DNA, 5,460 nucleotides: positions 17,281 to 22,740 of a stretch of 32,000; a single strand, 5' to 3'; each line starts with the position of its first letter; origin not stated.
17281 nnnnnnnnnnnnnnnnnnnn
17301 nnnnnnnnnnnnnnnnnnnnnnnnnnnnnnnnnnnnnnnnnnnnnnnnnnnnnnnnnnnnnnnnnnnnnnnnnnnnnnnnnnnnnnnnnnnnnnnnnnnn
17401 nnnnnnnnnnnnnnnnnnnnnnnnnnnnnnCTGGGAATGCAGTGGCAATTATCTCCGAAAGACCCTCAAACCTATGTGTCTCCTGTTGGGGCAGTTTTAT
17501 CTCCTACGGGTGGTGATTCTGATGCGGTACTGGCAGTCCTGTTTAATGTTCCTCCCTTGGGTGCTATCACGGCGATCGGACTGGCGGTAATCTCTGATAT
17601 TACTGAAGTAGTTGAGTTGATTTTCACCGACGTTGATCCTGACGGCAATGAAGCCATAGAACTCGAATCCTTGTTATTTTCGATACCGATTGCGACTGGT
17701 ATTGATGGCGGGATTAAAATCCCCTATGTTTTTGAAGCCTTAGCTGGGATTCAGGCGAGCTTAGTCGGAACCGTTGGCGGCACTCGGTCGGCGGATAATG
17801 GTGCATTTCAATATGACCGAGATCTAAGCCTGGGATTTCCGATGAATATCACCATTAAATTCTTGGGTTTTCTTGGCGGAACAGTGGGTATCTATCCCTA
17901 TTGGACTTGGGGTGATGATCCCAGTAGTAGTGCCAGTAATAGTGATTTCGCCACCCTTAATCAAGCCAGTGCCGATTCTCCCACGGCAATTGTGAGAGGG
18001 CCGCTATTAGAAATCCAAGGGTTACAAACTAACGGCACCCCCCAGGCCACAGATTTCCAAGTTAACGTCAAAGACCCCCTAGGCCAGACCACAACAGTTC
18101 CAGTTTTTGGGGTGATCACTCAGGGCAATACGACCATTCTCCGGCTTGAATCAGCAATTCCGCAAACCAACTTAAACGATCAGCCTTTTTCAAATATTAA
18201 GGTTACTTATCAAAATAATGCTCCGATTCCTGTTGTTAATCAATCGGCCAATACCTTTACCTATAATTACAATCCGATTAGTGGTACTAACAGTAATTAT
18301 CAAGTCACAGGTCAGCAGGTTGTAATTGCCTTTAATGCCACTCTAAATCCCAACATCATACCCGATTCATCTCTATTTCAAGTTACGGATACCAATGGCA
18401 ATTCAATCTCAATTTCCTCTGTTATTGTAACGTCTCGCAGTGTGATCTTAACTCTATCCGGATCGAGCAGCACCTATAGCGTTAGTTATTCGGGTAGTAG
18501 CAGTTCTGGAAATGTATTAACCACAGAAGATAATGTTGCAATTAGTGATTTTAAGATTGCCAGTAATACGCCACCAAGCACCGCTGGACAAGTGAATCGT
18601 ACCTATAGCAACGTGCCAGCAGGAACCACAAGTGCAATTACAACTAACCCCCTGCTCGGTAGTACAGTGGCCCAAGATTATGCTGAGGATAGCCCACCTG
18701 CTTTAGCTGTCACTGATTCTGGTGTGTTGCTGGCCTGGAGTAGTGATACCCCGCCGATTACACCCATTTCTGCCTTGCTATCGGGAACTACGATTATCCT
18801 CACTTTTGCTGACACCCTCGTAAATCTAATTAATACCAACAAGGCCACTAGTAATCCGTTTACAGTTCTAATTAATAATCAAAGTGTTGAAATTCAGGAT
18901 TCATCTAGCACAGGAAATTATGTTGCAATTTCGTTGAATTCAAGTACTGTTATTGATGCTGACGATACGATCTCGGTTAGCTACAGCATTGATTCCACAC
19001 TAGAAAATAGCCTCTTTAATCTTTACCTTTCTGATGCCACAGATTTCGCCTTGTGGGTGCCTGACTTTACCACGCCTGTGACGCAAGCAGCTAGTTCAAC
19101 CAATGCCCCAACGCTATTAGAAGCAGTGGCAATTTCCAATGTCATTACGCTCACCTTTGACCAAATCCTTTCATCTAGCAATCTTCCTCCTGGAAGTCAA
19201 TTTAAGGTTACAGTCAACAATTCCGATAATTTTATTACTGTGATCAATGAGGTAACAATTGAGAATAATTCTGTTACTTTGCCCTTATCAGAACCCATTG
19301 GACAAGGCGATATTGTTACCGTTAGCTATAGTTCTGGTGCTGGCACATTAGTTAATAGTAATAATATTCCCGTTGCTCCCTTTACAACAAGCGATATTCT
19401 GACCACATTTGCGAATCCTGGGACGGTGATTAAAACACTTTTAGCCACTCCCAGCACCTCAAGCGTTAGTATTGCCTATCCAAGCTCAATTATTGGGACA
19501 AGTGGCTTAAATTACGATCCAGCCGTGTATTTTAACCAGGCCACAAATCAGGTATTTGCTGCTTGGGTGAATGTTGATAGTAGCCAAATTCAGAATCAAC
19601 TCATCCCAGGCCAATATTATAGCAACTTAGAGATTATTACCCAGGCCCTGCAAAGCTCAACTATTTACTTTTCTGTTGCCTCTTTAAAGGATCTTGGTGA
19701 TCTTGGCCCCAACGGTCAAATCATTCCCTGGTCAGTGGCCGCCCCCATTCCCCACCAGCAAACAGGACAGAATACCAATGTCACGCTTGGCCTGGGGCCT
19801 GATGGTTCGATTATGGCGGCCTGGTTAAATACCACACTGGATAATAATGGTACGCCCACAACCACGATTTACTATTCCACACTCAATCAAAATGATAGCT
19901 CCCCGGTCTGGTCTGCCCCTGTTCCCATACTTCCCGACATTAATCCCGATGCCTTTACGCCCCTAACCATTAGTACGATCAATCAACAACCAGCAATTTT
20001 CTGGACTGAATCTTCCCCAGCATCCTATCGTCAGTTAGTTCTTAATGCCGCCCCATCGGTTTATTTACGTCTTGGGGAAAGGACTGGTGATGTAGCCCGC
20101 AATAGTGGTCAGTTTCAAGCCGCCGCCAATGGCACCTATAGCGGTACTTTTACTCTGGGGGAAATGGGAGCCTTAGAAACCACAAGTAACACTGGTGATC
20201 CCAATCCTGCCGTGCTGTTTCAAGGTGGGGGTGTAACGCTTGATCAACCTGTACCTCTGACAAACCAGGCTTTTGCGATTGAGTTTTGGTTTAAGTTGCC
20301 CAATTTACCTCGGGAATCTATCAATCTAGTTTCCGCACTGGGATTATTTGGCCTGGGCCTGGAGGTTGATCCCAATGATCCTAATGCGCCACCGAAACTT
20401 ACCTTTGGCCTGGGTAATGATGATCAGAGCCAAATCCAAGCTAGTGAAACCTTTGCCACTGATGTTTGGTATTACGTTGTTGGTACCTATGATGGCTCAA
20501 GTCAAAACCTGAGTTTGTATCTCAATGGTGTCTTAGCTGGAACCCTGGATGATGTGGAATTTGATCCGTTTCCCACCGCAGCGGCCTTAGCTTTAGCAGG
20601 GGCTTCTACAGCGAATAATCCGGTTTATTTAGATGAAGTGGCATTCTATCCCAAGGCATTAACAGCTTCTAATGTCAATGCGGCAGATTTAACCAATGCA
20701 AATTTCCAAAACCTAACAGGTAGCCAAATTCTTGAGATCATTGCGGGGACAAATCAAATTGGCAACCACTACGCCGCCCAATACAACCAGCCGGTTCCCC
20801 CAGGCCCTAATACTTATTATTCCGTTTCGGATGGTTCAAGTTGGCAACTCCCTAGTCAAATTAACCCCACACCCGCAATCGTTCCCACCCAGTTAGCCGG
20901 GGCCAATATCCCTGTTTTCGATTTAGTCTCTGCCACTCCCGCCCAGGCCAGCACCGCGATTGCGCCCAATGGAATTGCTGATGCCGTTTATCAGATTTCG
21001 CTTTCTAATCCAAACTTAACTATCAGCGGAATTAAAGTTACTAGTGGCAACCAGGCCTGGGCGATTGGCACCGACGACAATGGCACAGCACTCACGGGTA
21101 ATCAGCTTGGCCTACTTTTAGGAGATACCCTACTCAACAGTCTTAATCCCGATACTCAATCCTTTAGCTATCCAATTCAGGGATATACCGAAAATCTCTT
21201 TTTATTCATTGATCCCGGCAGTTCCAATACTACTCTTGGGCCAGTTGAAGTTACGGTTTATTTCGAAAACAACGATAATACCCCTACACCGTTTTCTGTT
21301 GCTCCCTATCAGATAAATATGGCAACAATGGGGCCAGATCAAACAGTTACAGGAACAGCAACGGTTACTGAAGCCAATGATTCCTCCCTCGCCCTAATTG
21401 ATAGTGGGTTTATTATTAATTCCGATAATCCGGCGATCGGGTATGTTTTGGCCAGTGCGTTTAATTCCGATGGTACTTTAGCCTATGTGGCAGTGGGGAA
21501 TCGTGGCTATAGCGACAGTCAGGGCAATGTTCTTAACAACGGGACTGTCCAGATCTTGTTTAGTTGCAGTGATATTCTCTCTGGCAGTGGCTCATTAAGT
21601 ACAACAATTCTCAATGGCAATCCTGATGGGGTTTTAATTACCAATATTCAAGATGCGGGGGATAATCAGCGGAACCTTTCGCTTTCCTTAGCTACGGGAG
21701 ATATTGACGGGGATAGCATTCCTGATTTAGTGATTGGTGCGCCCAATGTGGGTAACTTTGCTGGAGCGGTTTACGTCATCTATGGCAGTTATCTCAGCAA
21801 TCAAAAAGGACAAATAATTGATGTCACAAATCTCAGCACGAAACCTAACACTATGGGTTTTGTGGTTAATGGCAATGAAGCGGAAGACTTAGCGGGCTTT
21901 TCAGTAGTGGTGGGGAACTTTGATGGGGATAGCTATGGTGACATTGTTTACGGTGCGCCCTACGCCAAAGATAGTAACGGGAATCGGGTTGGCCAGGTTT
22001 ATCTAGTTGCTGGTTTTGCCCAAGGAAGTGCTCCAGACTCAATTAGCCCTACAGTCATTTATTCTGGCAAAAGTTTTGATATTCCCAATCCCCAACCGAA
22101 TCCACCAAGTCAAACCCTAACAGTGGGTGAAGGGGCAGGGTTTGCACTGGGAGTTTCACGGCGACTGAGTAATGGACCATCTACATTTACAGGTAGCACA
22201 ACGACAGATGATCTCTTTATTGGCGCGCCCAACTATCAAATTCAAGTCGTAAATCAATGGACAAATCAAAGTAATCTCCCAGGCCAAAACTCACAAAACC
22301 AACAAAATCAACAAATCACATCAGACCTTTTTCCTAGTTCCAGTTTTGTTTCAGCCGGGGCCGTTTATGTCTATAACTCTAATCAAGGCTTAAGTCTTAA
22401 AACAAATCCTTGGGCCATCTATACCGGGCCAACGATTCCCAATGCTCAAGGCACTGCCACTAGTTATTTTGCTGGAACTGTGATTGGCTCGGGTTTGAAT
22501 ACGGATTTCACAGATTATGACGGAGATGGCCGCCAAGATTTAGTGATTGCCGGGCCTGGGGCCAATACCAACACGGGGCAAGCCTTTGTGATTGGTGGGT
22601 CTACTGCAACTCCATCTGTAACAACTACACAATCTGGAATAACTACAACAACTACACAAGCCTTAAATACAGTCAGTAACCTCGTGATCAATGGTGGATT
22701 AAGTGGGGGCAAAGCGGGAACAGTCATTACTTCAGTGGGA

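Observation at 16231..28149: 11.9-kb single-ORF mosaic surface protein combining integrin-like, lectin and calcium-binding modules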

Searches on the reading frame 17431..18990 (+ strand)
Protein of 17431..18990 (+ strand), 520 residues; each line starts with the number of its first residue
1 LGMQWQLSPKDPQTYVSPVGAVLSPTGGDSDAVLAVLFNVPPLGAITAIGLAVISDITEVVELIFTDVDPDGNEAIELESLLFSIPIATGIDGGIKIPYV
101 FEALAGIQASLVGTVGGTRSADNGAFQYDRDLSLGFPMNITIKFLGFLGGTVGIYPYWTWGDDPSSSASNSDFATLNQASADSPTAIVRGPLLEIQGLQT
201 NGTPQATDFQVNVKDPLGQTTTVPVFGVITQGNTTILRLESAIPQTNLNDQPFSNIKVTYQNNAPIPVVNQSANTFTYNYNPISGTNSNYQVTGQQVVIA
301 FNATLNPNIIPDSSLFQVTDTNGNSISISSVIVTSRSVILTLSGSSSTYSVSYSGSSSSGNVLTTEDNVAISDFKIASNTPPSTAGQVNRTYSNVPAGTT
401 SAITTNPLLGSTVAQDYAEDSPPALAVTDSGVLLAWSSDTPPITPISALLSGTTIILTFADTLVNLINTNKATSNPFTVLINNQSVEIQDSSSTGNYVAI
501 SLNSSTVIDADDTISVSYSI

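Call 17: search_protein_families(library=pfam, proteins=[window:17431-18990:+], max_evalue=1)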
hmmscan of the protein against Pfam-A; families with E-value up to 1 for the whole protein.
window:17431-18990:+ (520 aa): 3 families
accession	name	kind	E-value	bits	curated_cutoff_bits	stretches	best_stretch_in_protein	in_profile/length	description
PF13753.12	SWM_repeat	-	1.3e-13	51.4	27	3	289-344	10-69/86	Putative flagellar system-associated repeat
PF23237.1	HYR_4C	-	0.11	13.1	27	0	247-293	24-70/73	HYR-like domain with 4 cysteines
PF17996.7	CE2_N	-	0.35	11.4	27.9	0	450-500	17-68/108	Carbohydrate esterase 2 N-terminal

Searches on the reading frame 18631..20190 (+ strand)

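Call 17: search_protein_families(library=pfam, proteins=[window:18631-20190:+], max_evalue=1)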
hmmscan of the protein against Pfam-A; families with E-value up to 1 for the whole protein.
window:18631-20190:+ (520 aa): 1 family
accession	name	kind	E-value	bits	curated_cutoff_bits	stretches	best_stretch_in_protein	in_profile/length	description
PF13753.12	SWM_repeat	-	1.1e-21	77.2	27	2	156-235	2-83/86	Putative flagellar system-associated repeat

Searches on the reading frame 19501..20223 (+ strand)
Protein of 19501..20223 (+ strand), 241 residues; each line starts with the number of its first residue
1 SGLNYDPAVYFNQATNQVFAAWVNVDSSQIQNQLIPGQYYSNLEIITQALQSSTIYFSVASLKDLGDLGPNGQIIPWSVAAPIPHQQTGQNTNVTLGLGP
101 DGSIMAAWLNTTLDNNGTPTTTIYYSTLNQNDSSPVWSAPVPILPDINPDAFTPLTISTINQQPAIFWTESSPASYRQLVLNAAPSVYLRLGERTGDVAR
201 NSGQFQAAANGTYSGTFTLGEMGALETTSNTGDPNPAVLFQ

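Call 97: search_protein_families(library=ncbifam, proteins=[window:19501-20223:+], max_evalue=1)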
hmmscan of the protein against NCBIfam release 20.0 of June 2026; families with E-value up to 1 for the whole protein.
window:19501-20223:+ (241 aa): 0 families

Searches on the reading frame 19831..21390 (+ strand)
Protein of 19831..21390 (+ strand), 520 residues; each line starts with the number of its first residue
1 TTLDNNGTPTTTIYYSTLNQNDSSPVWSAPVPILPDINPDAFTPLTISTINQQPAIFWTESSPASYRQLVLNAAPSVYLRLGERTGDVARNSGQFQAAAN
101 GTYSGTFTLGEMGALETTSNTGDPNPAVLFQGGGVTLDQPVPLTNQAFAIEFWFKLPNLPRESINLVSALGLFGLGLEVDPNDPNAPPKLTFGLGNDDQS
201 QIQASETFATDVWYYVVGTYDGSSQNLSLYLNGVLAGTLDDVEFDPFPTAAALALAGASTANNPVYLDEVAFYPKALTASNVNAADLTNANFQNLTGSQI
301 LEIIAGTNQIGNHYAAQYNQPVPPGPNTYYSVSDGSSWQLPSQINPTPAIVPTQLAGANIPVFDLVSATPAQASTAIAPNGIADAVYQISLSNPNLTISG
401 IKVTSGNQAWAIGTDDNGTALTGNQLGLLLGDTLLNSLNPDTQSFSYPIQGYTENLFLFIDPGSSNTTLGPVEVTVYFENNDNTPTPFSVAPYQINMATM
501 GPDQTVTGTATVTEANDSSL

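Call 17: search_protein_families(library=pfam, proteins=[window:19831-21390:+], max_evalue=1)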
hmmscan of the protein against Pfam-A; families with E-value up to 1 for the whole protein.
window:19831-21390:+ (520 aa): 2 families
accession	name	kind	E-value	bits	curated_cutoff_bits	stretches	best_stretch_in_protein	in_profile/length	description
PF13385.13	Laminin_G_3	-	1.1e-22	81.3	27.6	1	132-282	4-150/151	Concanavalin A-like lectin/glucanases superfamily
PF07953.20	Toxin_R_bind_N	-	0.042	14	23.8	1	209-276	122-190/191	Clostridium neurotoxin, N-terminal receptor binding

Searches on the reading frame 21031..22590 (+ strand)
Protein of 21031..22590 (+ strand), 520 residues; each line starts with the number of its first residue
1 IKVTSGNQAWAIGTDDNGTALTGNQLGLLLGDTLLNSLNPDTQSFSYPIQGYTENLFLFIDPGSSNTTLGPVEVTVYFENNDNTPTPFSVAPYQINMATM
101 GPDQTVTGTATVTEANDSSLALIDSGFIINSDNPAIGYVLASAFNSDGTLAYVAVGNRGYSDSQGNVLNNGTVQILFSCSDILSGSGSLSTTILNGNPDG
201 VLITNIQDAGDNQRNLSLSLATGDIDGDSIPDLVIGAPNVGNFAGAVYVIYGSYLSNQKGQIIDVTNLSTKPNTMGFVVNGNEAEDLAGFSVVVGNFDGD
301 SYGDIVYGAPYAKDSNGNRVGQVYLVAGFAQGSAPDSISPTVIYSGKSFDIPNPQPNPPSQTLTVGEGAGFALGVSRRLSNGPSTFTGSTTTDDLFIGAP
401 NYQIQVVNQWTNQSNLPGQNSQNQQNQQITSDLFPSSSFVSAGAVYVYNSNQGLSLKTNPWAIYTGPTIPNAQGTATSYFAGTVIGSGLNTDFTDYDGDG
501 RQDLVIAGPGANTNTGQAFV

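Call 17: search_protein_families(library=pfam, proteins=[window:21031-22590:+], max_evalue=1)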
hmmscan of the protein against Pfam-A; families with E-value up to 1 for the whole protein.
window:21031-22590:+ (520 aa): 3 families
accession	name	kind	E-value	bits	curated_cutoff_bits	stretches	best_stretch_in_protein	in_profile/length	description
PF01839.29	FG-GAP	-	1.8e-23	82.4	22.1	3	219-250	4-37/37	FG-GAP repeat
PF13517.12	FG-GAP_3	-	3.1e-05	24.9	26.9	3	181-235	9-61/61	FG-GAP-like repeat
PF12256.14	TcdB_toxin_midN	-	0.03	14.1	24.8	0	487-512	26-51/181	Insecticide toxin TcdB middle/N-terminal region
